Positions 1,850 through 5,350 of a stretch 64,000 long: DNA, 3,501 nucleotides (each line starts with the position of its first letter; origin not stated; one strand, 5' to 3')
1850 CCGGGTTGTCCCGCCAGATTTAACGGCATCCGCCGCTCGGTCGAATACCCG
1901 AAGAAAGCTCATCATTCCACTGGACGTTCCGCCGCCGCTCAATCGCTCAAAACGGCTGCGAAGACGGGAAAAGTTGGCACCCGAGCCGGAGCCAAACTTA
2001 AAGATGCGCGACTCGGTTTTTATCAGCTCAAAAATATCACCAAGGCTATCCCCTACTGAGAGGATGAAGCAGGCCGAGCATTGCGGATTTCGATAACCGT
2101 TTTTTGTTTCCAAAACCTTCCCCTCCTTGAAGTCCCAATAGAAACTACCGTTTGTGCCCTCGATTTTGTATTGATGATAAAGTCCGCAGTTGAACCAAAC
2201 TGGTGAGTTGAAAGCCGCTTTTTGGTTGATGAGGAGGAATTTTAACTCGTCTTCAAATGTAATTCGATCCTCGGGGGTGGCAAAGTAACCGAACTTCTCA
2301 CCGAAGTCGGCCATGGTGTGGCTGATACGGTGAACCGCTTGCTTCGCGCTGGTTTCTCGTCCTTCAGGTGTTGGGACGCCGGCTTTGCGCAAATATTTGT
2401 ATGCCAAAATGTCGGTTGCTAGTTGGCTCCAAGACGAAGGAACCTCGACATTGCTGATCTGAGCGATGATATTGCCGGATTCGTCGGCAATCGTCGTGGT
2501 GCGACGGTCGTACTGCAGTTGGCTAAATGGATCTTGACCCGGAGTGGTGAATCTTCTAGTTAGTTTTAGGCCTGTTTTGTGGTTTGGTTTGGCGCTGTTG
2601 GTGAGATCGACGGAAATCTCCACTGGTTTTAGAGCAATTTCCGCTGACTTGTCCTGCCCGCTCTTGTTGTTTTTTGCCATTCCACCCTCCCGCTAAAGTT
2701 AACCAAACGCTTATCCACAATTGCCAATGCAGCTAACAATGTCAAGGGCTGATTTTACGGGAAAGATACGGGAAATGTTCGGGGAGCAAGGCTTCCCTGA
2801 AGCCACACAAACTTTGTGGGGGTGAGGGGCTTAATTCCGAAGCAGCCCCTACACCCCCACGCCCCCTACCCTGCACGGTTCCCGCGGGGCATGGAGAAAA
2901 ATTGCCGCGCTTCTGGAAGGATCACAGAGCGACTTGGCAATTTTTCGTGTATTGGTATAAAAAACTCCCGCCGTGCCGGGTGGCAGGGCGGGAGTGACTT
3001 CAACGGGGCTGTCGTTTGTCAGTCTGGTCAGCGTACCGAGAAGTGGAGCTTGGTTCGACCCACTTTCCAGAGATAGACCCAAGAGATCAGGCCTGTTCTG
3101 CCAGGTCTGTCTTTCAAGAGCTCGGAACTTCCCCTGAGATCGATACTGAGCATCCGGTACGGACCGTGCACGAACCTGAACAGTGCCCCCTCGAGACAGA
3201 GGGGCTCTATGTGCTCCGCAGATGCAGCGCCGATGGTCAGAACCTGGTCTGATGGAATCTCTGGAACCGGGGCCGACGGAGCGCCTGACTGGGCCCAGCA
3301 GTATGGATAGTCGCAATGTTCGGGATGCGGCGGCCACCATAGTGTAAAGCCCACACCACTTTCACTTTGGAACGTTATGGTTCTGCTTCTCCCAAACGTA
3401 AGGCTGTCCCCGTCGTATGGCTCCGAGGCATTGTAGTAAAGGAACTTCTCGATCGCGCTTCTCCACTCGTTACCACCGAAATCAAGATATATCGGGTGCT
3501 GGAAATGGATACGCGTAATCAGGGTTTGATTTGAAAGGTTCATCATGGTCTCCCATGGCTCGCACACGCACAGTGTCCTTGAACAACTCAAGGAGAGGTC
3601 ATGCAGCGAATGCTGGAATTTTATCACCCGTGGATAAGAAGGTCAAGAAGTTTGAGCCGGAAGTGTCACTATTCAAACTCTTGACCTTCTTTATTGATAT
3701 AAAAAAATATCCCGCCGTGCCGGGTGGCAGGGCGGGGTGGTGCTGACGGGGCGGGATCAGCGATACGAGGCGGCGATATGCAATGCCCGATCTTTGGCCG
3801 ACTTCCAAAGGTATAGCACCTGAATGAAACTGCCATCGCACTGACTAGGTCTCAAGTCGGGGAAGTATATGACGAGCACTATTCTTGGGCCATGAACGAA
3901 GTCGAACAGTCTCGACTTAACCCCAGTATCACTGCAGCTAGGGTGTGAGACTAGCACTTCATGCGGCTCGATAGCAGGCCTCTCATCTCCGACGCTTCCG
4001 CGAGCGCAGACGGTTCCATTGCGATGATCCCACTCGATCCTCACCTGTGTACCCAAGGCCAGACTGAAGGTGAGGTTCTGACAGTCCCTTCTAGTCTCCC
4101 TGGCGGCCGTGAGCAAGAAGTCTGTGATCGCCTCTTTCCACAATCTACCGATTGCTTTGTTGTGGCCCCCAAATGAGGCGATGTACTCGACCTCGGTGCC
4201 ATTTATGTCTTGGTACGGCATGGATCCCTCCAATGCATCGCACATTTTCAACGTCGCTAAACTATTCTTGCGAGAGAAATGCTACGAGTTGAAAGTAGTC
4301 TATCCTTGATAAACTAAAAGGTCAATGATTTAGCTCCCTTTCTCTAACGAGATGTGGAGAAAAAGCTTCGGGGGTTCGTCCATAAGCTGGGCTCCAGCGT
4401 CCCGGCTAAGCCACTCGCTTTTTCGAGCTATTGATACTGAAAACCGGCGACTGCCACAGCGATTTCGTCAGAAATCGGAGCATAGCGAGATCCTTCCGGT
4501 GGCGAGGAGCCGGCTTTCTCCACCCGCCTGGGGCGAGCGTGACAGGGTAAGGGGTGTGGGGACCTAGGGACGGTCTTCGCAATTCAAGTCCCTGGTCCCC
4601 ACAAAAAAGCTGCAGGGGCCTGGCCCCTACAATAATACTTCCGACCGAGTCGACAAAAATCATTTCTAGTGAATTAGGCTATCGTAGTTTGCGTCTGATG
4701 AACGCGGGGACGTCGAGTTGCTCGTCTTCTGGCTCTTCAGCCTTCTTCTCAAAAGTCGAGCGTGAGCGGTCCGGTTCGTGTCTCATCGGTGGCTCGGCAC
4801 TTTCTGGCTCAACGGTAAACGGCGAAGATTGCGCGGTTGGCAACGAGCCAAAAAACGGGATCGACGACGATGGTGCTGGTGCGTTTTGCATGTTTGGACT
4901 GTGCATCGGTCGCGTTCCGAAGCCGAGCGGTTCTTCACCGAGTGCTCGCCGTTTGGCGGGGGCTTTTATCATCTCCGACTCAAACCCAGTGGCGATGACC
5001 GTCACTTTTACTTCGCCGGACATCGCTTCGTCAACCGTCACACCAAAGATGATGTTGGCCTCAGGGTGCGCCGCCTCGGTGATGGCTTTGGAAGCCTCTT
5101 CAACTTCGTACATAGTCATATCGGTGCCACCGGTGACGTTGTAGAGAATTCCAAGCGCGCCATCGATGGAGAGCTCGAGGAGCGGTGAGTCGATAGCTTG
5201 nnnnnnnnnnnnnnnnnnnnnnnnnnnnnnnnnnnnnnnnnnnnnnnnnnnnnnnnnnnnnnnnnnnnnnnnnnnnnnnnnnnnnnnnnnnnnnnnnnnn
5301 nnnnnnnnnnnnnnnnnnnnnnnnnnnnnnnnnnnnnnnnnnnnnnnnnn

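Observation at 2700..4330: GC-rich island between nrdJ and ftsZ: two tandem paralogous unknown genes, each with its own TTGACC promoter and an identical 26-nt GC hairpin terminator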

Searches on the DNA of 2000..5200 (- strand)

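Call 8: search_rna_families(source=window, start=2000, end=5200, threshold=evalue, max_evalue=1, show_alignments=3)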
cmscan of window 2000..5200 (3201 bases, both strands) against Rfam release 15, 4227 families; matches with E-value up to 1: 2.
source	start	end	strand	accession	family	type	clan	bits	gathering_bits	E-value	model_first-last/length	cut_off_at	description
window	3637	3743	+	RF02450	ncr1175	Gene; sRNA;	-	28.6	60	0.024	1-110/110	no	Bacillus sRNA ncr1175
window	2469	2532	-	RF01668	P10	Gene; sRNA;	-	22.3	37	0.025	1-72/72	no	Pseudomonas sRNA P10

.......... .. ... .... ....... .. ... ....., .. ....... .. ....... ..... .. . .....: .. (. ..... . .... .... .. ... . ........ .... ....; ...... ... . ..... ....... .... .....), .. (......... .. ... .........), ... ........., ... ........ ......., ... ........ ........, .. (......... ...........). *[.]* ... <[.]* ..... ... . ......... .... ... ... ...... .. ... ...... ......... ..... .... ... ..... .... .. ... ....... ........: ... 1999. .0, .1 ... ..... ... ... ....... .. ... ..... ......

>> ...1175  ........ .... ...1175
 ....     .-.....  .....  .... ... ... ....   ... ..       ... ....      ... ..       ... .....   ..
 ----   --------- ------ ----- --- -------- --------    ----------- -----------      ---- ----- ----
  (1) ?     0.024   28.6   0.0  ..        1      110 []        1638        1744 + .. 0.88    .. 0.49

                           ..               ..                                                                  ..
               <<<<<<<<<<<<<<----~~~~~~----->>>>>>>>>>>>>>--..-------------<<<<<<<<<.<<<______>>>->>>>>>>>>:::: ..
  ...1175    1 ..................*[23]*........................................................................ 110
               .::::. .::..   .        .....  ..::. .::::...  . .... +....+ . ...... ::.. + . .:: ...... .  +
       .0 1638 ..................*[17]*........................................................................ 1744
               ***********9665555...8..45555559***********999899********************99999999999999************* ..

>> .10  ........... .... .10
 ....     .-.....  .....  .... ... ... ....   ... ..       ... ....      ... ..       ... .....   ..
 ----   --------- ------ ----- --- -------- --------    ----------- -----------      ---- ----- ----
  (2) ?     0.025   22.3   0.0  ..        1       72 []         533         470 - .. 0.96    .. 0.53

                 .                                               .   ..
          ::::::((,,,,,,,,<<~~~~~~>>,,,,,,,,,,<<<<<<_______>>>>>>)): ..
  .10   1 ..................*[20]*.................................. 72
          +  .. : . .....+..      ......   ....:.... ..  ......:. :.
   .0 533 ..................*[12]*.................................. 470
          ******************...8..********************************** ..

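Call 30: search_rna_families(sources=[L001, L002], threshold=evalue, max_evalue=1, show_alignments=2)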
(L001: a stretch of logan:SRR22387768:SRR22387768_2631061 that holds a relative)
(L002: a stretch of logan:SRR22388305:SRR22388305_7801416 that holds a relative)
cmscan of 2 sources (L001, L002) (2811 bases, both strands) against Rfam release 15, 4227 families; matches with E-value up to 1: 1.
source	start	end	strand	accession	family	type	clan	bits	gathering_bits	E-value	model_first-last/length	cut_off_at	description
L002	999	1110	+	RF01986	ZEB2_AS1_3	Gene; lncRNA;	-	21.1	55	0.18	1-100/100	no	ZEB2 antisense RNA 1 conserved region 3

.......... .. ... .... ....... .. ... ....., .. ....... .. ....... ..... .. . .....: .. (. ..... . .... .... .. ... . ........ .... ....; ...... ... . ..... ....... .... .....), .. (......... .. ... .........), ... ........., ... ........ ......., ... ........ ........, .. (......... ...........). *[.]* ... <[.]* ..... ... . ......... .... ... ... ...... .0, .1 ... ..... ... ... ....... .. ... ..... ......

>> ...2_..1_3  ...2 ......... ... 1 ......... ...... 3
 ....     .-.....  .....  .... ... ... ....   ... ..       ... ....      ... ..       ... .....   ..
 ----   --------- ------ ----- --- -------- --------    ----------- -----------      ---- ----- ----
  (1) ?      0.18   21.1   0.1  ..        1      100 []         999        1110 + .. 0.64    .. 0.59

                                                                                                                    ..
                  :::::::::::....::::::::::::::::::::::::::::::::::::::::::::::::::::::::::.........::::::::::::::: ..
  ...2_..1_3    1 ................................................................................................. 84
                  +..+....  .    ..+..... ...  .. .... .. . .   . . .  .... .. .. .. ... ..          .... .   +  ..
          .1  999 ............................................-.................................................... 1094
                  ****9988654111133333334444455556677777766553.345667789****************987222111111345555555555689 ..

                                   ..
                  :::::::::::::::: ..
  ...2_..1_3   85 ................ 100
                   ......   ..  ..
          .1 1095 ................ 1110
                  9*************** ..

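Call 77: build_rna_model(alignment_id=A9, structure=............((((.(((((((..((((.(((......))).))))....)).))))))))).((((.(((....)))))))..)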
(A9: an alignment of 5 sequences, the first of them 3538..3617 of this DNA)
Model R1 built from alignment A9 (5 sequences, 86 columns); structure: as given.
model positions 81; base pairs 25; branch points 1; effective number of sequences 2.8; information 0.7 bits per position. Calibrated on 0.2 Mb of random sequence (short: E-values are rough).
structure used (alignment columns):
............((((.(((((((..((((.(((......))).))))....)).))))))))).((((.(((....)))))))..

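Call 78: search_with_rna_model(model_id=R1, sources=[window, L001, L002, L003, L004, L005, L006, L007, L008, L009], max_evalue=10, show_alignments=0)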
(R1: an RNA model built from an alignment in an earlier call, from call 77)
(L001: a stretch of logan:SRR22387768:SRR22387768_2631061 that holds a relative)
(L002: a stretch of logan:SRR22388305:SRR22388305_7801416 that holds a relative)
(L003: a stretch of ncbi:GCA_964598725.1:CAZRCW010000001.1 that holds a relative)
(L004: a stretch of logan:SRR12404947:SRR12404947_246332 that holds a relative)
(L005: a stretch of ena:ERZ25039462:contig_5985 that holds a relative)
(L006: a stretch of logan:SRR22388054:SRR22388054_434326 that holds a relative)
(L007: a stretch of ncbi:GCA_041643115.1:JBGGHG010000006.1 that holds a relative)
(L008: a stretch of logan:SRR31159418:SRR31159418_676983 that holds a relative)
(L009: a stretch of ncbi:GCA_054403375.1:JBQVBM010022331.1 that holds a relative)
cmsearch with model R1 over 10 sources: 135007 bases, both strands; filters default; matches with E-value up to 10: 7.
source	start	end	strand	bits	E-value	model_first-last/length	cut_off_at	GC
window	4216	4296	-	96.1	1.2e-24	1-81/81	no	0.46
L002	479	559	+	96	1.2e-24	1-81/81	no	0.49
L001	776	856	+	93.7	5.6e-24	1-81/81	no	0.48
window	3538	3618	-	73.5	2.5e-18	1-81/81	no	0.53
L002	1142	1221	+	71.3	1e-17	1-81/81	no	0.52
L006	1330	1412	+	66.6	2.1e-16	1-81/81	no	0.54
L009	10255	10280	+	8.6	3.5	22-47/81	no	0.46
